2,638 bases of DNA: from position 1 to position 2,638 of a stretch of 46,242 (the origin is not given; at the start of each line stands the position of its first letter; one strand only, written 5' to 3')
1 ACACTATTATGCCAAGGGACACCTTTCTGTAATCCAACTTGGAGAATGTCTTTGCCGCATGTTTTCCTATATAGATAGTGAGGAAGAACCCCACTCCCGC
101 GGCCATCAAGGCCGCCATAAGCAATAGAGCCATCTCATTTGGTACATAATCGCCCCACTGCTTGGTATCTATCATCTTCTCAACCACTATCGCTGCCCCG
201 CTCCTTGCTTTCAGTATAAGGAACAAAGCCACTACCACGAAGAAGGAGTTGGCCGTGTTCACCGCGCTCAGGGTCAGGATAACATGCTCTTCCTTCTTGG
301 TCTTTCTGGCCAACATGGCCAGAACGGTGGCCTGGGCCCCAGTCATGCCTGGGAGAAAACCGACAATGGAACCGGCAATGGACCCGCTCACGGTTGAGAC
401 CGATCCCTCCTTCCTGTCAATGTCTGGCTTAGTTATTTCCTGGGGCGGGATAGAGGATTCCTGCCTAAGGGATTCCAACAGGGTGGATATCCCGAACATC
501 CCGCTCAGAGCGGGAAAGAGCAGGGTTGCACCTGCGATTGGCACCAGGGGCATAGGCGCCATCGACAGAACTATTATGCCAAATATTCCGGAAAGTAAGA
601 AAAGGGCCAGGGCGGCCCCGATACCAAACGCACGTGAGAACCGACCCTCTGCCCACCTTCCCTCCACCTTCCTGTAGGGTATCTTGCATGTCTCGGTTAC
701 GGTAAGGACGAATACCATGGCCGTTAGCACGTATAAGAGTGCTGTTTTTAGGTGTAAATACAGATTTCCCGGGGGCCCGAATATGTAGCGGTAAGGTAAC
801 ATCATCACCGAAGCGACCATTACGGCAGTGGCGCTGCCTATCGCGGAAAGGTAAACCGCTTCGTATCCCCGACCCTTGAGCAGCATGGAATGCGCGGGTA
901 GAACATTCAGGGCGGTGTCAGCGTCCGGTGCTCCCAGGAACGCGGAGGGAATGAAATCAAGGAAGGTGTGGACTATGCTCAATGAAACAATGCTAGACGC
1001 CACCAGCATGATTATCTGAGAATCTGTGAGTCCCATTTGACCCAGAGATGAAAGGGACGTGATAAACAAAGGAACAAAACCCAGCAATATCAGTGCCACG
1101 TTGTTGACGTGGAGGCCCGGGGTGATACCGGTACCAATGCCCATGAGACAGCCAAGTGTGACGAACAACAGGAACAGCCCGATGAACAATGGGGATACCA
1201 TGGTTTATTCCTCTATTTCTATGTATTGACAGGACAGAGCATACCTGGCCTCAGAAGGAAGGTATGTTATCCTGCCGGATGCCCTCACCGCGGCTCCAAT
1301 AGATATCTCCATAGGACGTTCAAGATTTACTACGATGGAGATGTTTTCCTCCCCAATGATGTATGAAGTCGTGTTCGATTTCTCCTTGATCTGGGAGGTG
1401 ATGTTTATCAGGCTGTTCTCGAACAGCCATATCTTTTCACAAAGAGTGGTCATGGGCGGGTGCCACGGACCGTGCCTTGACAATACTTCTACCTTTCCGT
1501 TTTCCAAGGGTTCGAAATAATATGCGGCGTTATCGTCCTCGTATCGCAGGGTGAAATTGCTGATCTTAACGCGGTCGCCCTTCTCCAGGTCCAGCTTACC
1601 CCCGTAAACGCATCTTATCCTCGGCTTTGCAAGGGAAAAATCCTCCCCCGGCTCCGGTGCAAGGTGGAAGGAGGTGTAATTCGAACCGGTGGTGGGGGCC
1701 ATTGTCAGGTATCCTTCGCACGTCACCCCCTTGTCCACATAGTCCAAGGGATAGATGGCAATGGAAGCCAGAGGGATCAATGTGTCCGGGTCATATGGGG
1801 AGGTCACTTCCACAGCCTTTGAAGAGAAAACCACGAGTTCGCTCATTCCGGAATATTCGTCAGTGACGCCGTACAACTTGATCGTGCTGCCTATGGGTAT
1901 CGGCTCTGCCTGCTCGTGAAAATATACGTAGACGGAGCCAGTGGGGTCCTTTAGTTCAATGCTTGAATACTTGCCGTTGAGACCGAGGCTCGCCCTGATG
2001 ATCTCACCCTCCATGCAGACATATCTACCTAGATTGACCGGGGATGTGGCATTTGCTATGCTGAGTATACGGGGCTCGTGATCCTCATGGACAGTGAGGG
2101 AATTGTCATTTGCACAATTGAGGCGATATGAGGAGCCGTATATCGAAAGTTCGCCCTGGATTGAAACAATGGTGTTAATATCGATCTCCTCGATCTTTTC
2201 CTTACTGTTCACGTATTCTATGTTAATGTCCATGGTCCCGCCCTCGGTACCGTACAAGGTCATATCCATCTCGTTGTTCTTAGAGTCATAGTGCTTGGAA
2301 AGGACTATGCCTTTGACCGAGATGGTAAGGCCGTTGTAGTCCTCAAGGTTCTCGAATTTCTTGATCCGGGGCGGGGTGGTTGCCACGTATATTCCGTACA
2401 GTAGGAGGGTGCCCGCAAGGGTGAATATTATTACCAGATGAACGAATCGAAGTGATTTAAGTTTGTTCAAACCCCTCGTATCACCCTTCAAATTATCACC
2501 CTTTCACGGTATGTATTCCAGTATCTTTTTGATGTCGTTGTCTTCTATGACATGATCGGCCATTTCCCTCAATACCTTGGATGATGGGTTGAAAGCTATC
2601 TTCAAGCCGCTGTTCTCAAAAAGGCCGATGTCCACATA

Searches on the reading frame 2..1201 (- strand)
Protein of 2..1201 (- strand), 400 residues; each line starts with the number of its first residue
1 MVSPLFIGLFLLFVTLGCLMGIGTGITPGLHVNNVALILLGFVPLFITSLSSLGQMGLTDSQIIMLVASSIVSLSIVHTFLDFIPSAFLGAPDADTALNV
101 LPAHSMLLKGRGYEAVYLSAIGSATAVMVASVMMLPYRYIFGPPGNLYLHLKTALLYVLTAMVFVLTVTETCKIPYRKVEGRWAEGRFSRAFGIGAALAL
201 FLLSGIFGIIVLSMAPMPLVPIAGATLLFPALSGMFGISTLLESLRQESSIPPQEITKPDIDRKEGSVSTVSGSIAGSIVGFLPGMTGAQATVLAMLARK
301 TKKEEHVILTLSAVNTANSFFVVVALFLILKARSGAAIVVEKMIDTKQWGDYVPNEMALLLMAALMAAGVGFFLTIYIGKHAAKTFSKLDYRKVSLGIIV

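Call 51: search_protein_families(library=pfam, proteins=[window:2-1201:-], max_evalue=0.001)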
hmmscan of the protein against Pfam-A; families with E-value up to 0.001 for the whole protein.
seq(400 aa): 1 family
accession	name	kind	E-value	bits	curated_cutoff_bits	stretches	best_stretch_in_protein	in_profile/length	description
PF01970.21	TctA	-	8.4e-45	153.6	28.9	1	11-400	1-382/423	Tripartite tricarboxylate transporter TctA family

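Call 55: list_cluster_members(proteins=[window:2-1189:-, window:2-1168:-, window:2-1099:-, window:2-1087:-, window:2-1069:-, window:2-1036:-, window:46148-46240:+, window:46157-46240:+, window:19021-20793:+])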
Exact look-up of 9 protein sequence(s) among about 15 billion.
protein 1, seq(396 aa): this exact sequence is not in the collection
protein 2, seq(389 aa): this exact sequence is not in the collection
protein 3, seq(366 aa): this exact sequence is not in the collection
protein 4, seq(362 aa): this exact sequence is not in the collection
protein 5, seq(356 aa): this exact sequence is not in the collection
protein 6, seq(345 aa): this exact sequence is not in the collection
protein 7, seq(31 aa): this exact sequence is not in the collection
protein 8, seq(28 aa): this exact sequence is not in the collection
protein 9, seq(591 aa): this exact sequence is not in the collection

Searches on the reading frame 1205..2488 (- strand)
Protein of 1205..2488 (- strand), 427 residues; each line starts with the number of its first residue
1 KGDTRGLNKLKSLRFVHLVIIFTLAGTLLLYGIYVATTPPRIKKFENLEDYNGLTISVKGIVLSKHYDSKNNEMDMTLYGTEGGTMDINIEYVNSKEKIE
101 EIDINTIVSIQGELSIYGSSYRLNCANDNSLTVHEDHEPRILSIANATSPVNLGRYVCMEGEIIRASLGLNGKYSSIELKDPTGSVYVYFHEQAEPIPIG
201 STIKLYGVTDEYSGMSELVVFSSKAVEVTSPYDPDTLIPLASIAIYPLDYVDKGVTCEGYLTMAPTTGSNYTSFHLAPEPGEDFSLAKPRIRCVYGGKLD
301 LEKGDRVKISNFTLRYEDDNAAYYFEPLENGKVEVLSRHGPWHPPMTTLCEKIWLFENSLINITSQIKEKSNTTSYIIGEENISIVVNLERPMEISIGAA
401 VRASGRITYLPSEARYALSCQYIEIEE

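Call 49: list_cluster_members(proteins=[window:2-1201:-, window:2-1144:-, window:45821-46240:+, window:45845-46240:+, window:45878-46240:+, window:45908-46240:+, window:45914-46240:+, window:45968-46240:+, window:46034-46240:+, window:1205-2488:-])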
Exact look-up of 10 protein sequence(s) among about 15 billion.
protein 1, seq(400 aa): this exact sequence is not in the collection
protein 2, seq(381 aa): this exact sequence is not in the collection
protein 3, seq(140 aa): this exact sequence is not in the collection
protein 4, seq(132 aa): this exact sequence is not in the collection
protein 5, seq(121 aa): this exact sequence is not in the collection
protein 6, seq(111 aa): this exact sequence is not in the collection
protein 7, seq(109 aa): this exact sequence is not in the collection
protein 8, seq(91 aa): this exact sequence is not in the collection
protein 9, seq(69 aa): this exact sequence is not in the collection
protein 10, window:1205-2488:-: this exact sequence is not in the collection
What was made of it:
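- Eight start variants of that truncated product are absent from the collection (calls 49, 55).
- Tried and rejected: All were absent (calls 49, 55).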

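Call 51: search_protein_families(library=pfam, proteins=[window:1205-2488:-], max_evalue=0.001)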
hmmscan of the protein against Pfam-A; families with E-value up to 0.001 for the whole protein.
window:1205-2488:- (427 aa): 1 family
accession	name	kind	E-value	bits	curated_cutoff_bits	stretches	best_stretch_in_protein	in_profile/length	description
PF01336.31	tRNA_anti-codon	-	5.5e-09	36.3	27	1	157-220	1-69/75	OB-fold nucleic acid binding domain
